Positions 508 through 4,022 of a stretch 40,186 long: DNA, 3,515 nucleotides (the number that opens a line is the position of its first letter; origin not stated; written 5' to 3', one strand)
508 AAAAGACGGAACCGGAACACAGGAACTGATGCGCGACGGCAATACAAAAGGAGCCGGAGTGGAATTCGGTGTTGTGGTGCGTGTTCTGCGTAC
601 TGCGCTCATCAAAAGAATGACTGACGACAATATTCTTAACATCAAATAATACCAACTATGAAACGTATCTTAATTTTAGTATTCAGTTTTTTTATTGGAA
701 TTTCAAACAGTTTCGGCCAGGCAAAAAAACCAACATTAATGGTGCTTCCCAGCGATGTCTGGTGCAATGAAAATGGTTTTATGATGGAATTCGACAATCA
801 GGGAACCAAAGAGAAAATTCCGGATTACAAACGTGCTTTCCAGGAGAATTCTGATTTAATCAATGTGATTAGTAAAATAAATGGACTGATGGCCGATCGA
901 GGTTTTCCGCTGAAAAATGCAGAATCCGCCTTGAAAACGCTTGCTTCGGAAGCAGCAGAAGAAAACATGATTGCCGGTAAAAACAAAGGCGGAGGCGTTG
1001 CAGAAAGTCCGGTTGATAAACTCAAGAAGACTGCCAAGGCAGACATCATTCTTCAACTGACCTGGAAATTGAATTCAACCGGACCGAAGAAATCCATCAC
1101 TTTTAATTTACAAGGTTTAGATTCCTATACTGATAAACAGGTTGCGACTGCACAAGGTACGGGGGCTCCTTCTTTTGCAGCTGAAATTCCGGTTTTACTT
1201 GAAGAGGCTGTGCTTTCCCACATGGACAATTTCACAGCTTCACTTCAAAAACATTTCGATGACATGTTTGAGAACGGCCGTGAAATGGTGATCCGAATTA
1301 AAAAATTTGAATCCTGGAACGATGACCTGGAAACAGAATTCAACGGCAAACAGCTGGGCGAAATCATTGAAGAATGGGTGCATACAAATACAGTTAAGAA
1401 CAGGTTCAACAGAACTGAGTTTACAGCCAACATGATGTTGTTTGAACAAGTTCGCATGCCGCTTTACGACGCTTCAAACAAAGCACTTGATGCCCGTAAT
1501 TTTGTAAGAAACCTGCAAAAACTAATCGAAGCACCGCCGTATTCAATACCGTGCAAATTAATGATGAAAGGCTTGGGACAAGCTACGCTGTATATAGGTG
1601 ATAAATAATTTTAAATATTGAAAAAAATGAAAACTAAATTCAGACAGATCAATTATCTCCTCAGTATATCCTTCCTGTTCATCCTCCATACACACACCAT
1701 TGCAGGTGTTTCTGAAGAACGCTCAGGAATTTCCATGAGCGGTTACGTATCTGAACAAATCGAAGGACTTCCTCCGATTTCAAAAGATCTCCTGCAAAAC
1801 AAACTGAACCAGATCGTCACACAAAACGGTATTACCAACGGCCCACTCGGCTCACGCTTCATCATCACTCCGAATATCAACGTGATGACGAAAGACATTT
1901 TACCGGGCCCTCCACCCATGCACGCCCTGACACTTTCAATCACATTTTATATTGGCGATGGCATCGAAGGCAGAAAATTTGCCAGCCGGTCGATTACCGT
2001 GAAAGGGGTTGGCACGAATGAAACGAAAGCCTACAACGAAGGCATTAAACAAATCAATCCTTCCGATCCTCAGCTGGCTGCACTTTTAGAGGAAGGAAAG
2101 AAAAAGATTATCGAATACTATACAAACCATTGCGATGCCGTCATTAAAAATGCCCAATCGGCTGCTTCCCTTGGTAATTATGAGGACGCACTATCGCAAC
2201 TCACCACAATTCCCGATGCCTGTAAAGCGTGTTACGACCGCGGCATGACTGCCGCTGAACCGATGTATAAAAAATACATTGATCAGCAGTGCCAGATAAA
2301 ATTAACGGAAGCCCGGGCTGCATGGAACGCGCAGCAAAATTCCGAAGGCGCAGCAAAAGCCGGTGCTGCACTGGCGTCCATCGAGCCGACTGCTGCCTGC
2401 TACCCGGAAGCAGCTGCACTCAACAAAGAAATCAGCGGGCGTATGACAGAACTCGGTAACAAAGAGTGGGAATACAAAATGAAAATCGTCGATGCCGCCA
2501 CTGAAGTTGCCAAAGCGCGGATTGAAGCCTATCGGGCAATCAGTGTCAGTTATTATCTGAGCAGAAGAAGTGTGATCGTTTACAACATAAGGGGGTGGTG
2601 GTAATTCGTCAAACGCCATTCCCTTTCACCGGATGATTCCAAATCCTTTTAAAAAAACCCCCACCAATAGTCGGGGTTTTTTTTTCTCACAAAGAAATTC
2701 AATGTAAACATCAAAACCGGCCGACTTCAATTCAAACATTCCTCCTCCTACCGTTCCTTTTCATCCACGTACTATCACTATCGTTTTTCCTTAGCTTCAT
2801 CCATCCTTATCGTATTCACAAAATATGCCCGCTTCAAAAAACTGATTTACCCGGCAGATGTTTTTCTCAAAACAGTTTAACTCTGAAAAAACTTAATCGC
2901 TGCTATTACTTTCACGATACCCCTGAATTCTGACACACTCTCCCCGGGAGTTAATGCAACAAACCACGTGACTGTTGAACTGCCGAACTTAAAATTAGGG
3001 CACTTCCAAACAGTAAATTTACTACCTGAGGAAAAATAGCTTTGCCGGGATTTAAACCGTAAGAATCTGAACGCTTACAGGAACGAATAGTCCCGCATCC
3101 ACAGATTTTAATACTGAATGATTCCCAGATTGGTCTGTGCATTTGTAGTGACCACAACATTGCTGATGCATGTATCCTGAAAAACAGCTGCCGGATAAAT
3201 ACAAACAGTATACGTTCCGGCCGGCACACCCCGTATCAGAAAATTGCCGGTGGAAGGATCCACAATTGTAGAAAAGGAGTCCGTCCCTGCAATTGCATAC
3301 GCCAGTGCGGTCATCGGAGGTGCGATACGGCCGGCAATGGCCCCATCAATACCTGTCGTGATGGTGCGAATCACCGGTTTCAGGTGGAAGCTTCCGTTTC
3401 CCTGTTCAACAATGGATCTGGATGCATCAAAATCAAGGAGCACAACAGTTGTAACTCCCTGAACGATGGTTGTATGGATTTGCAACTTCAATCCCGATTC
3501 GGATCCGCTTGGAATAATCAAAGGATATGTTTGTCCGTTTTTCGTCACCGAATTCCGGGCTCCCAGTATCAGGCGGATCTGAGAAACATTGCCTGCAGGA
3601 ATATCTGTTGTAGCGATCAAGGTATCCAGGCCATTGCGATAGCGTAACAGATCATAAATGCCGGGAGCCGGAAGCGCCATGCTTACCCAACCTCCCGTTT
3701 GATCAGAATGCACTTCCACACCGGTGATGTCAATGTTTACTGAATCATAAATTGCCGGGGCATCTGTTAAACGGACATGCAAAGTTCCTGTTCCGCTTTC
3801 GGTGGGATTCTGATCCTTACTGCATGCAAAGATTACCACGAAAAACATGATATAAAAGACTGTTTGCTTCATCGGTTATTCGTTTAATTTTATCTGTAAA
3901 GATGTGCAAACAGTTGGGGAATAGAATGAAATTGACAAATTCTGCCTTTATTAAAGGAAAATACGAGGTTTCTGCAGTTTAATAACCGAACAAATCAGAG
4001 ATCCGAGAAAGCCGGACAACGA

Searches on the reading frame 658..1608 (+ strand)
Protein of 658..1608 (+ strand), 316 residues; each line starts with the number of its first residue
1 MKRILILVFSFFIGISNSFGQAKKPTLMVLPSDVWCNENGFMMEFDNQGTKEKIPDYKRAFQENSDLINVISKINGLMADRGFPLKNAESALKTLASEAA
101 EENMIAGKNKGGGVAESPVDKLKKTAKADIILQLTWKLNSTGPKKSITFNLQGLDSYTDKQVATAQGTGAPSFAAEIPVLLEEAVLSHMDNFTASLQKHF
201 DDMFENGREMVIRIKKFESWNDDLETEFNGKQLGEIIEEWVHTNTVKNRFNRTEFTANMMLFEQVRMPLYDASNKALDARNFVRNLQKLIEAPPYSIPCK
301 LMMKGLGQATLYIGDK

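Call 78: search_protein_families(library=pfam, proteins=[window:658-1608:+], max_evalue=0.00001)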
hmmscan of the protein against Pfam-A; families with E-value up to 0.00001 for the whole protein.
window:658-1608:+ (316 aa): 1 family
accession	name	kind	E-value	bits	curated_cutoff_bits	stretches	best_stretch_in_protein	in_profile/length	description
PF19672.4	DUF6175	-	1.9e-121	405.2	23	1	23-314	1-293/293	Family of unknown function (DUF6175)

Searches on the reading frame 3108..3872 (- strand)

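Call 78: search_protein_families(library=pfam, proteins=[window:3108-3872:-], max_evalue=0.00001)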
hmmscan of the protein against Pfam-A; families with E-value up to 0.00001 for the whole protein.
window:3108-3872:- (254 aa): 2 families
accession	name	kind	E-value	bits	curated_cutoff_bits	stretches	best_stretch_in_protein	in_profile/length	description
PF14321.11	DUF4382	-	3.7e-34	118.3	25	1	28-166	1-136/136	Domain of unknown function (DUF4382)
PF14686.12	fn3_3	-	5.8e-07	29.6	24.4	1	200-249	27-75/75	Polysaccharide lyase family 4, domain II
